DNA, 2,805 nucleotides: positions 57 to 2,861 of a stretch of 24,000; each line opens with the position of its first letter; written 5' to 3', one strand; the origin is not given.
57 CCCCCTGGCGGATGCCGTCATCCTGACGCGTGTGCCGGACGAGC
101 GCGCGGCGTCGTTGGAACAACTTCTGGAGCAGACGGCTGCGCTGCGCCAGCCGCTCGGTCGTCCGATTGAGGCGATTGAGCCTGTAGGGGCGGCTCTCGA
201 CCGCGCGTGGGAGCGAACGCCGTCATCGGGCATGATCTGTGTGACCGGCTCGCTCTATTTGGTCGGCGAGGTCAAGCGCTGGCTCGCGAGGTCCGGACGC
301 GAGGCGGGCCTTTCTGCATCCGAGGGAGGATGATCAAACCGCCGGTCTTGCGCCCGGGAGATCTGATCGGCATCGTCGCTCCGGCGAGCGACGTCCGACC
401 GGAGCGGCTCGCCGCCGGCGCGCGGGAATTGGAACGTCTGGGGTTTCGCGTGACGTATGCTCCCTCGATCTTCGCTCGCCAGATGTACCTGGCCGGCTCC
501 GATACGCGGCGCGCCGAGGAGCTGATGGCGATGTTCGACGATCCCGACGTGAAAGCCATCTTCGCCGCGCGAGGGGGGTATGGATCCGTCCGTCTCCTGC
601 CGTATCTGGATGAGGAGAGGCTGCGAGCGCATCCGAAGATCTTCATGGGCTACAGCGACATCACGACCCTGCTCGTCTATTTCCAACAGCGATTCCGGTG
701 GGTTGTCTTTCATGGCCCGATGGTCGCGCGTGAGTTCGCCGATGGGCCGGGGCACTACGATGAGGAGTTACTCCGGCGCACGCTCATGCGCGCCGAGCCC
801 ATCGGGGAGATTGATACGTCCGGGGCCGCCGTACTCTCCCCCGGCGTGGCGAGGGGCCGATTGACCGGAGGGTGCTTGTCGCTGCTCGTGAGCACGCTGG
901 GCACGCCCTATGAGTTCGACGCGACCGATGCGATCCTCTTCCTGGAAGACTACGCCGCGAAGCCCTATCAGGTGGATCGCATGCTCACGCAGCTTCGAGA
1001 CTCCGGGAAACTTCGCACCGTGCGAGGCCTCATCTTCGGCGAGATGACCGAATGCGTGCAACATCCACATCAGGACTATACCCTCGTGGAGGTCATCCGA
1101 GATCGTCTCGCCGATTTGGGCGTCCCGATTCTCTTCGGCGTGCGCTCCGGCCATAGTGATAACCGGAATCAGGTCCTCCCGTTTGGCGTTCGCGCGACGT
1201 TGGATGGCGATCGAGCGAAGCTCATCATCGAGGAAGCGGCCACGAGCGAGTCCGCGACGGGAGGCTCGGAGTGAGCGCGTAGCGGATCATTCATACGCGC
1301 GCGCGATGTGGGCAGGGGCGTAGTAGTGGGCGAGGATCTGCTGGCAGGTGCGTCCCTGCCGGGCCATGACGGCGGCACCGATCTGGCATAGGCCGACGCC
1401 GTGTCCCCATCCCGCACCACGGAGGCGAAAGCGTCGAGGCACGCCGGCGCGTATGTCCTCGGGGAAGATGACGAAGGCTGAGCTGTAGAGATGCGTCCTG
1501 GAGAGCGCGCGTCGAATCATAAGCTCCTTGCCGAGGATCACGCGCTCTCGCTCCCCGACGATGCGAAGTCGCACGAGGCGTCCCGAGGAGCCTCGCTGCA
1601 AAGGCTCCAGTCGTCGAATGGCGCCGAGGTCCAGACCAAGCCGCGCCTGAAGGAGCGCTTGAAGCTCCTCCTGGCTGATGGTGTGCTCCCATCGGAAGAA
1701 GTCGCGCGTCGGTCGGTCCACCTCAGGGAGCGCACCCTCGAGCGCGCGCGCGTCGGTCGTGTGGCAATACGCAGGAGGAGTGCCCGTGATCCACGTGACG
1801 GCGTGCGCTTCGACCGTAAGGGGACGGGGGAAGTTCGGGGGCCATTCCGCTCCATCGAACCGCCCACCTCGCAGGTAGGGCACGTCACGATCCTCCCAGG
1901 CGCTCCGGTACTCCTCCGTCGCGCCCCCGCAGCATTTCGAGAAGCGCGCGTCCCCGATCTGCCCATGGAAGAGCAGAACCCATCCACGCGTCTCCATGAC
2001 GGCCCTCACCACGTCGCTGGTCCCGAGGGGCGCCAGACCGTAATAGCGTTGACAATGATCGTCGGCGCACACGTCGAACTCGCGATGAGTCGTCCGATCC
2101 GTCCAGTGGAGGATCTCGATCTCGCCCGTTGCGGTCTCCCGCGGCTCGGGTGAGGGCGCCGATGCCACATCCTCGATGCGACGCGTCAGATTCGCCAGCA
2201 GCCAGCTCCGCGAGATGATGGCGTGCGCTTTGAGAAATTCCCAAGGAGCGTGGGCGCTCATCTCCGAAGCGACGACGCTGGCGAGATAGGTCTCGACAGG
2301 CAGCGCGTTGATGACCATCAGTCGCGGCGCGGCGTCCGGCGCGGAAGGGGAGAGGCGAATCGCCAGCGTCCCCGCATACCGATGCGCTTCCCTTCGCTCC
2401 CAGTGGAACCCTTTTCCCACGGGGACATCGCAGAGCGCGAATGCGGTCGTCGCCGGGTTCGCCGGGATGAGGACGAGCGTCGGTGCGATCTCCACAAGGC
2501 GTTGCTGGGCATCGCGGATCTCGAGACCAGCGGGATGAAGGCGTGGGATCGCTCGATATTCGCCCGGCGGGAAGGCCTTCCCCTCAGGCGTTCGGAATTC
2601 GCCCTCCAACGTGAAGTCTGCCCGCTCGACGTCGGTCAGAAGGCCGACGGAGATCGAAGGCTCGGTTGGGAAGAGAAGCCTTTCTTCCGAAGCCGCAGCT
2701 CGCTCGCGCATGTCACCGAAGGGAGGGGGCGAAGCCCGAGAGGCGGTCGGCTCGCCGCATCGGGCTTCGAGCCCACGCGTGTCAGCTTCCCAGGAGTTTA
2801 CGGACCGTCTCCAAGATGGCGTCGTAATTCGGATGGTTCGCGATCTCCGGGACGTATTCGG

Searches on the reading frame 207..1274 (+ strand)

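Call 8: search_protein_families(library=pfam, proteins=[window:207-1274:+], max_evalue=0.00001)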
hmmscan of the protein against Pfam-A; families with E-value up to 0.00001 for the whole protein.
window:207-1274:+ (355 aa): 2 families
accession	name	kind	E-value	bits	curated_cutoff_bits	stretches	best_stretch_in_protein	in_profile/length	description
PF02016.21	Peptidase_S66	-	2.8e-40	137.7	25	1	54-170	1-121/121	LD-carboxypeptidase N-terminal domain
PF17676.7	Peptidase_S66C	-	1e-35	123.3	23.7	1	216-332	1-120/120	LD-carboxypeptidase C-terminal domain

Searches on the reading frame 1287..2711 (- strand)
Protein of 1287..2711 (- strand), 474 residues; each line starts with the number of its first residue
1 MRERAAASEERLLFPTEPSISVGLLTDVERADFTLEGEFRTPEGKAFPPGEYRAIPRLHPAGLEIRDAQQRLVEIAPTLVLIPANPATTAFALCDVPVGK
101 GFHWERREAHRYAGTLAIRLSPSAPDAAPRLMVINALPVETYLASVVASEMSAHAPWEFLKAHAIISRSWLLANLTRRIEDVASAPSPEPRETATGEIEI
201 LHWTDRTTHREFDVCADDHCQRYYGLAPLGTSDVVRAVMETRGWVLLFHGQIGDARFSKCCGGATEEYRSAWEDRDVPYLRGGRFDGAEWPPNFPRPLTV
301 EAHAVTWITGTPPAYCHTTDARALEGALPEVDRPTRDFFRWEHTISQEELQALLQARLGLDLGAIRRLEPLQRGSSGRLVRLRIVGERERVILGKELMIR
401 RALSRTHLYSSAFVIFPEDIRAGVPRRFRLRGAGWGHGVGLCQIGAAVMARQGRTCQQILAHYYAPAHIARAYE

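Call 8: search_protein_families(library=pfam, proteins=[window:1287-2711:-], max_evalue=0.00001)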
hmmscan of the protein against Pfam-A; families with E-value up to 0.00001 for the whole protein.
window:1287-2711:- (474 aa): 1 family
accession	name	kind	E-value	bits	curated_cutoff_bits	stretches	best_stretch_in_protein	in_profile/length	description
PF08486.15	SpoIID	-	5.8e-21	75.4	23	1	131-247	5-96/97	Stage II sporulation protein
